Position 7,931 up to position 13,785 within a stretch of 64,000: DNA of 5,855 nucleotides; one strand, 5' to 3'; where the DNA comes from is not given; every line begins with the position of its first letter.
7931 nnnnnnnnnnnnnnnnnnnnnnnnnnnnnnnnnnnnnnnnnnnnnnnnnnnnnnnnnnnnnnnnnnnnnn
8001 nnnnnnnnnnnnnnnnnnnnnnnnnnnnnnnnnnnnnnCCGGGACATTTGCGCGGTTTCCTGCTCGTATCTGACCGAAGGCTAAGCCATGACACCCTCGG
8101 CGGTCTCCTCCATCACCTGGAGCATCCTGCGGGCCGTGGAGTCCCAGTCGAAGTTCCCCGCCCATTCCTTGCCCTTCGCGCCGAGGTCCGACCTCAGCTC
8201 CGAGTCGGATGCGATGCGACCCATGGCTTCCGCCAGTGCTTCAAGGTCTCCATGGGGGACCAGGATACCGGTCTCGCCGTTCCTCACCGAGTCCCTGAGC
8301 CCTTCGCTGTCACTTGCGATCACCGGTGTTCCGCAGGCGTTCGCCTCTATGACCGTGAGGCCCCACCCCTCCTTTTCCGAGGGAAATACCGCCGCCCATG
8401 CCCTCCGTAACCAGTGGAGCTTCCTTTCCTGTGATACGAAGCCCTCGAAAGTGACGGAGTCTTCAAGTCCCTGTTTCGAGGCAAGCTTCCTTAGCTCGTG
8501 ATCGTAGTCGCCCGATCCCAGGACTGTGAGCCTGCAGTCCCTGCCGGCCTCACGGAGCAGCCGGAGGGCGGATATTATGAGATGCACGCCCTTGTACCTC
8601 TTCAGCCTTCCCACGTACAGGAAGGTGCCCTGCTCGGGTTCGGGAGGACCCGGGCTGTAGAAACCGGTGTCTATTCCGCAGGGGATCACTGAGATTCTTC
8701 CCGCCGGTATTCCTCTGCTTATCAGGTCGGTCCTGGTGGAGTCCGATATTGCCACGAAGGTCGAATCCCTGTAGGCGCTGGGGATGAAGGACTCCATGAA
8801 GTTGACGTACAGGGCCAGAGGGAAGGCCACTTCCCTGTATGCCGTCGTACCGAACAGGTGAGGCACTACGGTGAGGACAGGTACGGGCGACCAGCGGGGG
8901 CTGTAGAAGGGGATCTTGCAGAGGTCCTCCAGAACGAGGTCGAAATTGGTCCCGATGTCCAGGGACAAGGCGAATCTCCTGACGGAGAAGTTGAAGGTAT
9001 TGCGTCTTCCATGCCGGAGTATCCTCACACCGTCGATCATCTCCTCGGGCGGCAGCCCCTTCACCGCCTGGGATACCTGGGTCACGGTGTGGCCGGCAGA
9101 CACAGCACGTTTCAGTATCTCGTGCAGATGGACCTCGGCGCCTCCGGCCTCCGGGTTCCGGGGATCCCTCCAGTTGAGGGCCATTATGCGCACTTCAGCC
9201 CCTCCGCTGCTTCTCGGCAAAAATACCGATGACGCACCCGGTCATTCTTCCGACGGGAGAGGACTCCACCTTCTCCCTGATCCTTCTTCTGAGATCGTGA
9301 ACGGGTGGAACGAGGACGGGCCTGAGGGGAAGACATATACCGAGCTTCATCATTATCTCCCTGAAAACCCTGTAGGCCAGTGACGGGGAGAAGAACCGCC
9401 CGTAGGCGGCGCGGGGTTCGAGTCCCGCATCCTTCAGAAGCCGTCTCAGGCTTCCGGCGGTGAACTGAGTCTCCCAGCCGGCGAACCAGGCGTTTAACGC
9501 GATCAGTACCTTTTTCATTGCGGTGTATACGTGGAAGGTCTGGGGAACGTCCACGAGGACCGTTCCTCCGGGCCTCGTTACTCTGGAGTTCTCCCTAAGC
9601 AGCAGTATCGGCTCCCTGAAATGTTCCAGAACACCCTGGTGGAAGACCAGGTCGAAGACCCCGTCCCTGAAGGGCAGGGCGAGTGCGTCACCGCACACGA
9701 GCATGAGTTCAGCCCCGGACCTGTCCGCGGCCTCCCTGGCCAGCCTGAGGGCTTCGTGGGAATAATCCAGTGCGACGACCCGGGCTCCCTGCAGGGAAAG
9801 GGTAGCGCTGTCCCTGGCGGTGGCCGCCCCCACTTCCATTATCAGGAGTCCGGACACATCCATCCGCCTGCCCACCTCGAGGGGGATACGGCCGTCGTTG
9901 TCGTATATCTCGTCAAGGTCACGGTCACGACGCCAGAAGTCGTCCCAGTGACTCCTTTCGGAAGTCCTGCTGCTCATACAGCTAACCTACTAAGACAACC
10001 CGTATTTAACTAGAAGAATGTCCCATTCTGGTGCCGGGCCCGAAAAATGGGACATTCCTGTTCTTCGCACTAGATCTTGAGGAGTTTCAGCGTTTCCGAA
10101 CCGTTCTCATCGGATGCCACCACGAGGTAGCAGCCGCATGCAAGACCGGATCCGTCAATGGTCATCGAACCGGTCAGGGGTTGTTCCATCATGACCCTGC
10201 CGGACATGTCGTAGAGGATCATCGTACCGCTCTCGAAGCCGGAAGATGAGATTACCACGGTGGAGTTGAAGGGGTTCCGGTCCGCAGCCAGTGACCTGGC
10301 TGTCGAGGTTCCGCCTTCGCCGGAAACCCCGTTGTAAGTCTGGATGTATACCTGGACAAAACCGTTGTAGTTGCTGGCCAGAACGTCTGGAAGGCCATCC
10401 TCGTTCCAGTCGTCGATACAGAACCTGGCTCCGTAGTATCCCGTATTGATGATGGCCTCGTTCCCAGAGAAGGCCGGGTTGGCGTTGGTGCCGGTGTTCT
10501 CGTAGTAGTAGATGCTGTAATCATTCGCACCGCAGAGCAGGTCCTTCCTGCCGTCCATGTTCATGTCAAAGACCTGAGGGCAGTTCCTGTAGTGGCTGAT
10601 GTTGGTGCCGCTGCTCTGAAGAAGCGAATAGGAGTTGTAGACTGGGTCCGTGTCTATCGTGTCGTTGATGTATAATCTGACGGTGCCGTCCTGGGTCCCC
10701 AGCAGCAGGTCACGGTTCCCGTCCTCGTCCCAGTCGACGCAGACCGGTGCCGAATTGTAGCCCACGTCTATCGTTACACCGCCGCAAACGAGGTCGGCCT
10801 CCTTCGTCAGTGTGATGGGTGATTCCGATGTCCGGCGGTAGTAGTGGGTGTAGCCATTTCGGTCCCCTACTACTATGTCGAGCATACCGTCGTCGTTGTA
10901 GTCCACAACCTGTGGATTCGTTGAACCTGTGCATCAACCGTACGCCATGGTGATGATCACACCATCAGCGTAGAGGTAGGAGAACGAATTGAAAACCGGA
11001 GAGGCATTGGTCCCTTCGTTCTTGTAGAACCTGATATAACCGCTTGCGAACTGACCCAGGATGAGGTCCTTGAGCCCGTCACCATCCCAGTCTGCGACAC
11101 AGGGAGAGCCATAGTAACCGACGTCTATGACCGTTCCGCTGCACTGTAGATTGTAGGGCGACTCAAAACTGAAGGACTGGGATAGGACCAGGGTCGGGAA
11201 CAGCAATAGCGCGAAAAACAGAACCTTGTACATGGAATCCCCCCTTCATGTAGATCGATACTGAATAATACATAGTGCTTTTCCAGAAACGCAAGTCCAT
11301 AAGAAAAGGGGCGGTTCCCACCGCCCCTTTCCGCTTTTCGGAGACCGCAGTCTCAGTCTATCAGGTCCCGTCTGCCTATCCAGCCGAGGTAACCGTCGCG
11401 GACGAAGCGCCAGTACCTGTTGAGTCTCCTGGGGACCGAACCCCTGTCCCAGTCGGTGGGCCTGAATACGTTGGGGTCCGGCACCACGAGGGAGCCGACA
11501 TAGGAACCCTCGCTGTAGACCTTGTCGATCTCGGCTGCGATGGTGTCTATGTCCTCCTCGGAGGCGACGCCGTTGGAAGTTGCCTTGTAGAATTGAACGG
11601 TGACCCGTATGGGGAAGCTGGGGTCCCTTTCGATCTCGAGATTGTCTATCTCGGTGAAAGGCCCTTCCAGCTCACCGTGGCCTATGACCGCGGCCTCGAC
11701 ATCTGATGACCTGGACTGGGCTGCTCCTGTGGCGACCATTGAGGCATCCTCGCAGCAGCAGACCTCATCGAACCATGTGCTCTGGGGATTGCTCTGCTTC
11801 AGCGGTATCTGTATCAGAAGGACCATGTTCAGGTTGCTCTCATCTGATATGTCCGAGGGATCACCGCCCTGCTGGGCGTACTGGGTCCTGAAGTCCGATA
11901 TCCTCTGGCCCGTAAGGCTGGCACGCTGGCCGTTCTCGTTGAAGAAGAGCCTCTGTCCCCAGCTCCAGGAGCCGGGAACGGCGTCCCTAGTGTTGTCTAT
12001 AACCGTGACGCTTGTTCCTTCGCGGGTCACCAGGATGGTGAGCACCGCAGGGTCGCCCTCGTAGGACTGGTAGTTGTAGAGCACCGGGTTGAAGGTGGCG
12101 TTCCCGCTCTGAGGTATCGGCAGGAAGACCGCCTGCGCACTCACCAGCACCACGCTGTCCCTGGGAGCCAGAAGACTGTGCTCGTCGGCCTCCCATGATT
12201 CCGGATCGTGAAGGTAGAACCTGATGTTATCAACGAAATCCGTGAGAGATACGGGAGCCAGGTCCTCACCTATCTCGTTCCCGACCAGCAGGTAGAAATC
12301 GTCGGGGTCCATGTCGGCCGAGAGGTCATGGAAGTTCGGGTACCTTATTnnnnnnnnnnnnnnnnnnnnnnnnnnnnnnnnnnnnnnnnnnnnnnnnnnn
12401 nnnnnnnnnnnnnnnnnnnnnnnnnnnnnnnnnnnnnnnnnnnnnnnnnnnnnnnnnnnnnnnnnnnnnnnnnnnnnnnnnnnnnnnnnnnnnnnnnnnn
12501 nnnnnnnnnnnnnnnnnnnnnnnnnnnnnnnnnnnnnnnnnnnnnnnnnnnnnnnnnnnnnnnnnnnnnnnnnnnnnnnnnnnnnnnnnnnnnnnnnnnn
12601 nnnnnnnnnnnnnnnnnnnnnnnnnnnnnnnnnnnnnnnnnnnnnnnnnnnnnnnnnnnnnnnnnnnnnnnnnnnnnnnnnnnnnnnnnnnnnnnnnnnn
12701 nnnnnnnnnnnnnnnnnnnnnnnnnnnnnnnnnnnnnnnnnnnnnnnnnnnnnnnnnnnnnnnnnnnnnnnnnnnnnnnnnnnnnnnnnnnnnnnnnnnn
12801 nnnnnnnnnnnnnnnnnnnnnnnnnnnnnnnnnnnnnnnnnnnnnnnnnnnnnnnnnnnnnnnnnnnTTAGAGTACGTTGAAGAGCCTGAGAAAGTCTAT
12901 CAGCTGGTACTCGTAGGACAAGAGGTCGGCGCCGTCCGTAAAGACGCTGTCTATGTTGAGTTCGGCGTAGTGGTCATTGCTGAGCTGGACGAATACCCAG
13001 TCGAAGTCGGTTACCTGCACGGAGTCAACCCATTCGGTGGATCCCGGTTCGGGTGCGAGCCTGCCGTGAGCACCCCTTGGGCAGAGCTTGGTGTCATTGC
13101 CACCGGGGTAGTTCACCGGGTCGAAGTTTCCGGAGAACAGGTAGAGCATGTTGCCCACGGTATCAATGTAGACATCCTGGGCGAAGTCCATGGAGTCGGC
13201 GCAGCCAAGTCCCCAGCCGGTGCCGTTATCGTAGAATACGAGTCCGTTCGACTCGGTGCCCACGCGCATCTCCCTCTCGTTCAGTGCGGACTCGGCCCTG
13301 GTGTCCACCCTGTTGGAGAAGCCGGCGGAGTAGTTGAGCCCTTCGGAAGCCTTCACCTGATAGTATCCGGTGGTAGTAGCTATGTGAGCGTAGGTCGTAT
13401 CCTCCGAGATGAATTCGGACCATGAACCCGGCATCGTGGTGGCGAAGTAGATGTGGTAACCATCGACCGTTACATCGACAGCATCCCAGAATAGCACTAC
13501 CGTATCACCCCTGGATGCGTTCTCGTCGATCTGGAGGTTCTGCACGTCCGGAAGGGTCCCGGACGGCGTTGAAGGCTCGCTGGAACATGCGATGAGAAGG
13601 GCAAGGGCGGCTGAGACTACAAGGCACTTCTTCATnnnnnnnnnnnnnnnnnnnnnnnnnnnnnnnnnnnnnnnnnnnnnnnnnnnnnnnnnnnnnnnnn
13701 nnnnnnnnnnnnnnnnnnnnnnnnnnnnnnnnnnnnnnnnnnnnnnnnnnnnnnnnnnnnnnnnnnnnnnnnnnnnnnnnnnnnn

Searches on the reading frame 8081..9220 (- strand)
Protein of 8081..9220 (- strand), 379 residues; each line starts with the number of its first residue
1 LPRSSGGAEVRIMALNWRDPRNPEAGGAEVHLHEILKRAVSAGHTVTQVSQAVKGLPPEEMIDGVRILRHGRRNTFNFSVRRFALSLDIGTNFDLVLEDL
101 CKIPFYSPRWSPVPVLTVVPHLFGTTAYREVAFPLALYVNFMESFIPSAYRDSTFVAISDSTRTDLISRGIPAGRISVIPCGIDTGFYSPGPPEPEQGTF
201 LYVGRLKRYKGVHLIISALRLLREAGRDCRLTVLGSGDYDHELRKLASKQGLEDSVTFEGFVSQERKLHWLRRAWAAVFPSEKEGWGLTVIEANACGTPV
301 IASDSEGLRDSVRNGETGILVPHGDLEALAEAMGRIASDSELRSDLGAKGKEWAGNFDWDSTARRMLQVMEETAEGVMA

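Call 8: search_protein_families(library=pfam, proteins=[window:8081-9220:-])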
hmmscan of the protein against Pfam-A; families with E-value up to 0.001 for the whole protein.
window:8081-9220:- (379 aa): 6 families
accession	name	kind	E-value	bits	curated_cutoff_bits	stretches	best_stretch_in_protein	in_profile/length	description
PF00534.26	Glycos_transf_1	-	2.3e-45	154.7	26.4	1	196-353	14-172/172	Glycosyl transferases group 1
PF13692.12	Glyco_trans_1_4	-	9.5e-37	126.9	27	1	199-339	3-142/142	Glycosyl transferases group 1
PF20706.3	GT4-conflict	-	8.8e-18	64.9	26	1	182-315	180-323/385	Family 4 Glycosyltransferase in conflict systems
PF13439.12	Glyco_transf_4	-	3.2e-15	57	28.5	1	26-185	2-168/170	Glycosyltransferase Family 4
PF13524.12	Glyco_trans_1_2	-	3e-08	34.2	25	1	221-367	8-143/144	Glycosyl transferase-like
PF13579.12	Glyco_trans_4_4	-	7.2e-07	30.1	29.7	1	26-182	1-158/158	Glycosyl transferase 4-like domain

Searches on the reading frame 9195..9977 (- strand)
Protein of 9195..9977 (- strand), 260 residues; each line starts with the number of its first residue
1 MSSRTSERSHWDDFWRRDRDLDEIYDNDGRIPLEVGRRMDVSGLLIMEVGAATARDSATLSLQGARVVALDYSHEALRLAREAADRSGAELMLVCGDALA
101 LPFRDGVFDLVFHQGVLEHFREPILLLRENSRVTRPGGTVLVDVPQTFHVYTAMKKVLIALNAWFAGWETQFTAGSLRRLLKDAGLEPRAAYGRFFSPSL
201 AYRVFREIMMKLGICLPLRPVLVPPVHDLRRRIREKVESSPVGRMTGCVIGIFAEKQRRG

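Call 8: search_protein_families(library=pfam, proteins=[window:9195-9977:-])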
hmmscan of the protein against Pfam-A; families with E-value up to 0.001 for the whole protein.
window:9195-9977:- (260 aa): 6 families
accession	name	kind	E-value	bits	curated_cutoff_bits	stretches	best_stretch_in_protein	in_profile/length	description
PF08241.18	Methyltransf_11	-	4.7e-21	75.7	21.2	1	48-141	2-94/95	Methyltransferase domain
PF13649.12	Methyltransf_25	-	3.2e-17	63.4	27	1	46-138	1-97/97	Methyltransferase domain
PF13847.12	Methyltransf_31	-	6.7e-15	55.5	27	1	42-153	3-114/145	Methyltransferase domain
PF08242.18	Methyltransf_12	-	1.7e-10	41.9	30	1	47-139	1-97/98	Methyltransferase domain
PF13489.12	Methyltransf_23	-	2e-09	37.8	27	1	46-188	26-161/164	Methyltransferase domain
PF01209.24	Ubie_methyltran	-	7.2e-07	29.2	20.1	1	64-142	72-151/233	ubiE/COQ5 methyltransferase family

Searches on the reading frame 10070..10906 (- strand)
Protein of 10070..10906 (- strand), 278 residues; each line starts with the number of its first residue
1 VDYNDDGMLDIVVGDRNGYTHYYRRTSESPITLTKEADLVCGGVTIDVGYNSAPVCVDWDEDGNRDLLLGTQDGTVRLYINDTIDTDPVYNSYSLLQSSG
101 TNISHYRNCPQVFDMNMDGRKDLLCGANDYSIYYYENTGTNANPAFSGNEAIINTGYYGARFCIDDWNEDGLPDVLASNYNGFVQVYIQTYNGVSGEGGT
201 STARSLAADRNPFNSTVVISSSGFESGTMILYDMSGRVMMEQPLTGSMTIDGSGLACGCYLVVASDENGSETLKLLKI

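Call 8: search_protein_families(library=pfam, proteins=[window:10070-10906:-])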
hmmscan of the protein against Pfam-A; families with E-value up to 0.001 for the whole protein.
window:10070-10906:- (278 aa): 5 families
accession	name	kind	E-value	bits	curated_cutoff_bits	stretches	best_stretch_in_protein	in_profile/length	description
PF13517.12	FG-GAP_3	-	1.2e-16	61.5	26.9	2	114-176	1-60/61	FG-GAP-like repeat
PF23743.1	Beta-prop_BBS7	-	2.8e-07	30.6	27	0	56-92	226-261/299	BBS7 beta-propeller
PF14783.12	BBS2_Mid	-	4.8e-07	30.3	27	0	57-85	5-33/108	Ciliary BBSome complex subunit 2, middle region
PF18962.6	Por_Secre_tail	-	2.2e-05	25.1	27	1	211-275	4-73/75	Secretion system C-terminal sorting domain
PF01839.29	FG-GAP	-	0.00068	19.9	22.1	0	159-186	2-36/37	FG-GAP repeat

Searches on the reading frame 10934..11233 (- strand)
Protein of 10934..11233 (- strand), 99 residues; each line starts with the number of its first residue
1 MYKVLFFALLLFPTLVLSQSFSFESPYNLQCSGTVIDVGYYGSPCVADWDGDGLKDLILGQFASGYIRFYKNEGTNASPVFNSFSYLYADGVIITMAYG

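Call 8: search_protein_families(library=pfam, proteins=[window:10934-11233:-])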
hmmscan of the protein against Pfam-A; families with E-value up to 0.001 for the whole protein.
window:10934-11233:- (99 aa): 1 family
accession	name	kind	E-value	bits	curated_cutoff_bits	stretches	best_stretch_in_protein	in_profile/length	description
PF13517.12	FG-GAP_3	-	9.6e-07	29.8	26.9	0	48-76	1-27/61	FG-GAP-like repeat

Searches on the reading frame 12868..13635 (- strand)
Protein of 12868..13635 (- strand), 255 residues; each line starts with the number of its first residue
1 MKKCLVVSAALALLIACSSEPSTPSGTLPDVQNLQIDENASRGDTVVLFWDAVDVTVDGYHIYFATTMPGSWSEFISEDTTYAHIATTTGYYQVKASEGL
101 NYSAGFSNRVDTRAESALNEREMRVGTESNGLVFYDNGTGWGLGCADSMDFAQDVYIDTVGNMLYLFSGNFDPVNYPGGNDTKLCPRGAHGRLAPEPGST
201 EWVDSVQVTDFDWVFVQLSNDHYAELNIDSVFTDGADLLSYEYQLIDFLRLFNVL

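Call 8: search_protein_families(library=pfam, proteins=[window:12868-13635:-])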
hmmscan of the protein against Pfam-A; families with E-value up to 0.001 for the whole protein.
window:12868-13635:- (255 aa): 0 families

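Call 29: find_homologous_proteins(query=window:12868-13635:-, max_evalue=0.00001)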
Query window:12868-13635:- (255 aa): 30 proteins with E <= 0.00001 among 714 candidates.
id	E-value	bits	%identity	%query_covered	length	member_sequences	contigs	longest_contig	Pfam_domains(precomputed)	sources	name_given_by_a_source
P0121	3.5e-171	585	100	100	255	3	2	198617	-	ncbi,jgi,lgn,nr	ncbi:MAG: hypothetical protein AVO35_06595 [Candidatus Aegiribacteria sp. MLS_C]|nr:MAG: hypothetica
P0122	5.4e-151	519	86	100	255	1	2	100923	-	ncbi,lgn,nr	ncbi:MAG: hypothetical protein JXA64_00235 [Candidatus Fermentibacteraceae bacterium]|nr:hypothetica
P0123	1.8e-137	475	80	100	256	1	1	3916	-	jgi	jgi:hypothetical protein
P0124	6.2e-133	460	77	100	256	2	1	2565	-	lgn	-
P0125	1.5e-131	455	76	100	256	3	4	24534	-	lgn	-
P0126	4.8e-125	434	73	100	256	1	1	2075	-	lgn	-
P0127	1.6e-124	432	73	94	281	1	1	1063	-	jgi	jgi:hypothetical protein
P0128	3.3e-124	431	71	100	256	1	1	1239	-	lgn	-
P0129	1.4e-117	410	70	94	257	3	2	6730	-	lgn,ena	-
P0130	3.6e-114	398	68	94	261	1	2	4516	-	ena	-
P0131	5.0e-112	391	66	94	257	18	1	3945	-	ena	-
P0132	7.6e-112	391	64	100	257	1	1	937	-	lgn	-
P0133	7.9e-112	391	66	100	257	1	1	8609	-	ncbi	-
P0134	7.5e-111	388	63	100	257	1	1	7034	-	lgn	-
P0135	1.2e-110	387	68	94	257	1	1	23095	-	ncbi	-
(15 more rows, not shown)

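Call 30: find_encoding_contigs(protein=P0122, flank=10000, max_places=3)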
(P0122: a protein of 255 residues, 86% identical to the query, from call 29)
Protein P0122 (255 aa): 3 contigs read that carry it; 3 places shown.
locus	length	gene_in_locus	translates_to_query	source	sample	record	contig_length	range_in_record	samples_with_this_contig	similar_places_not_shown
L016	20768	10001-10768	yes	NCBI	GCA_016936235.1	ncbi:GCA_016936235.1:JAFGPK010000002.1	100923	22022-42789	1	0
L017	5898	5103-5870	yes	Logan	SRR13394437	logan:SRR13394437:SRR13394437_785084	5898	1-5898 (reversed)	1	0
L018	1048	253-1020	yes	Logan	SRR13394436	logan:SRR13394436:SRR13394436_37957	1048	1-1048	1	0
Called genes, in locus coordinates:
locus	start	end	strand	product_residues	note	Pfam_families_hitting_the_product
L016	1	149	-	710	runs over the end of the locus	-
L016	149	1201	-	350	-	PF00149:Metallophos, PF12850:Metallophos_2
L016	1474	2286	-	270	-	PF01261:AP_endonuc_2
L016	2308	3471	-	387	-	PF04230:PS_pyruv_trans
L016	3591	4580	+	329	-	-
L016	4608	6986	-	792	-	PF20437:LonC_helical (weak), PF13654:AAA_32, PF20436:LonB_AAA-LID, PF05362:Lon_C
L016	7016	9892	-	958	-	PF07733:DNA_pol3_alpha, PF17657:DNA_pol3_finger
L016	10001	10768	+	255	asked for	-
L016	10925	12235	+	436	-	-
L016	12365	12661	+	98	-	-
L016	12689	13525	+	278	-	PF01839:FG-GAP (faint), PF14783:BBS2_Mid (faint), PF23743:Beta-prop_BBS7 (faint), PF13517:FG-GAP_3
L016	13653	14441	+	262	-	PF13489:Methyltransf_23, PF13847:Methyltransf_31, PF08241:Methyltransf_11, PF08242:Methyltransf_12, PF13649:Methyltransf_25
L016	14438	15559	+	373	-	PF13439:Glyco_transf_4, PF13579:Glyco_trans_4_4 (weak), PF20706:GT4-conflict, PF00534:Glycos_transf_1, PF13692:Glyco_trans_1_4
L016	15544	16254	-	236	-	PF00149:Metallophos, PF12850:Metallophos_2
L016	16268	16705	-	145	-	PF01029:NusB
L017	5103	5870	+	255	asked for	-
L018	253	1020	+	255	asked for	-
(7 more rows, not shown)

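Call 31: find_encoding_contigs(protein=P0123, flank=4000, max_places=2)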
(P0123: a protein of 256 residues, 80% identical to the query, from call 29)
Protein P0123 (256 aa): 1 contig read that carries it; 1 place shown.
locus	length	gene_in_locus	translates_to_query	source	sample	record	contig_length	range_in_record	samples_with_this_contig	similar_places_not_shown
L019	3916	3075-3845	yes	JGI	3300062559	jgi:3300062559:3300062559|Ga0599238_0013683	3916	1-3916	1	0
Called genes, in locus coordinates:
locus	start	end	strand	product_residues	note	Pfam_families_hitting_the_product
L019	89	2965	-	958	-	PF07733:DNA_pol3_alpha, PF17657:DNA_pol3_finger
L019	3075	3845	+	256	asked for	-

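Call 37: list_cluster_members(proteins=[P0121, P0001])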
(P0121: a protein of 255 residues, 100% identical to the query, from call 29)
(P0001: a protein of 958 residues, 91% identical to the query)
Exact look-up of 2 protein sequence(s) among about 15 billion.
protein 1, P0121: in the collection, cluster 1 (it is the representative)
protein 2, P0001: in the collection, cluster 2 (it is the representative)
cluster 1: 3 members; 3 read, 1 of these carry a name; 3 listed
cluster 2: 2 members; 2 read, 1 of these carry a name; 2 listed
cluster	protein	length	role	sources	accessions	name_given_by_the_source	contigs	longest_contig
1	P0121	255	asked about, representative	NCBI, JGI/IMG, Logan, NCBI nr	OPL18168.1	MAG: hypothetical protein AVO35_06595 [Candidatus Aegiribacteria sp. MLS_C]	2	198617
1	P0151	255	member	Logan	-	-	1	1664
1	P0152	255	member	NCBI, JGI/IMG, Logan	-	-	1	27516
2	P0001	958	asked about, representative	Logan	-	-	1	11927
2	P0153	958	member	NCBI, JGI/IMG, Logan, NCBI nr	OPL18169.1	MAG: hypothetical protein AVO35_06600 [Candidatus Aegiribacteria sp. MLS_C]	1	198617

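Call 39: find_encoding_contigs(protein=P0151, flank=3000, max_places=3)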
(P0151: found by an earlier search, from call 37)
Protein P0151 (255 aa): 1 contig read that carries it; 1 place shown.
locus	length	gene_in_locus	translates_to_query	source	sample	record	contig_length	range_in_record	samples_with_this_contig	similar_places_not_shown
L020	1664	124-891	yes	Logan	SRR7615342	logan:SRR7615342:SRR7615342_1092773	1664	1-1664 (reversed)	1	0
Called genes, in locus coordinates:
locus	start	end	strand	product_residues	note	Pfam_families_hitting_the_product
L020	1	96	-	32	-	?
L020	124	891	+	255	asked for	-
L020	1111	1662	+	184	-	?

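Call 42: find_encoding_contigs(protein=P0152, flank=10000, max_places=4)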
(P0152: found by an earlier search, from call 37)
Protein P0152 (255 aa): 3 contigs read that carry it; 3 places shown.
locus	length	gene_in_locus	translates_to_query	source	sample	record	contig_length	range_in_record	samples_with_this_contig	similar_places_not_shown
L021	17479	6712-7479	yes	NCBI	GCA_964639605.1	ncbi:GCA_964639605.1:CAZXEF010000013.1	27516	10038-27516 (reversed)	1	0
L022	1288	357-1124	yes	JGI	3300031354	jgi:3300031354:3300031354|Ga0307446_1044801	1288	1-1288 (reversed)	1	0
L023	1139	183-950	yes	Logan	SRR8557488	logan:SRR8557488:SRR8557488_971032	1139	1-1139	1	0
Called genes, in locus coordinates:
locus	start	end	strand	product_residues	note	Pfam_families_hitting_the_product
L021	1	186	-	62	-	?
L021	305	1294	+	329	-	-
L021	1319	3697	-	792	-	PF20437:LonC_helical (weak), PF13654:AAA_32, PF20436:LonB_AAA-LID, PF05362:Lon_C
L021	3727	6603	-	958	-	PF07733:DNA_pol3_alpha, PF17657:DNA_pol3_finger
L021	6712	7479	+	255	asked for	-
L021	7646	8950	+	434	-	-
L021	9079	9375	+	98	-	-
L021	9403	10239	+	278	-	PF14783:BBS2_Mid (faint), PF23743:Beta-prop_BBS7 (faint), PF13517:FG-GAP_3, PF18962:Por_Secre_tail (weak)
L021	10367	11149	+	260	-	PF13489:Methyltransf_23, PF01209:Ubie_methyltran (weak), PF13847:Methyltransf_31, PF08241:Methyltransf_11, PF08242:Methyltransf_12, PF13649:Methyltransf_25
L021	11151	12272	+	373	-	PF13439:Glyco_transf_4, PF13579:Glyco_trans_4_4 (weak), PF20706:GT4-conflict, PF00534:Glycos_transf_1, PF13692:Glyco_trans_1_4, PF13524:Glyco_trans_1_2 (weak)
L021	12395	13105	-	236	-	PF00149:Metallophos, PF12850:Metallophos_2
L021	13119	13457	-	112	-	PF01029:NusB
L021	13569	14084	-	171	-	PF00885:DMRL_synthase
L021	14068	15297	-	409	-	PF00926:DHBP_synthase, PF00925:GTP_cyclohydro2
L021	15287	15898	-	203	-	PF00677:Lum_binding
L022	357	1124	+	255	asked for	-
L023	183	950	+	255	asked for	-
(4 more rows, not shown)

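Call 70: search_protein_families(library=ncbifam, proteins=[window:12868-13635:-], max_evalue=0.001)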
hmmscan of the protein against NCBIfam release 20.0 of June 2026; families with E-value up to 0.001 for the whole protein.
window:12868-13635:- (255 aa): 0 families
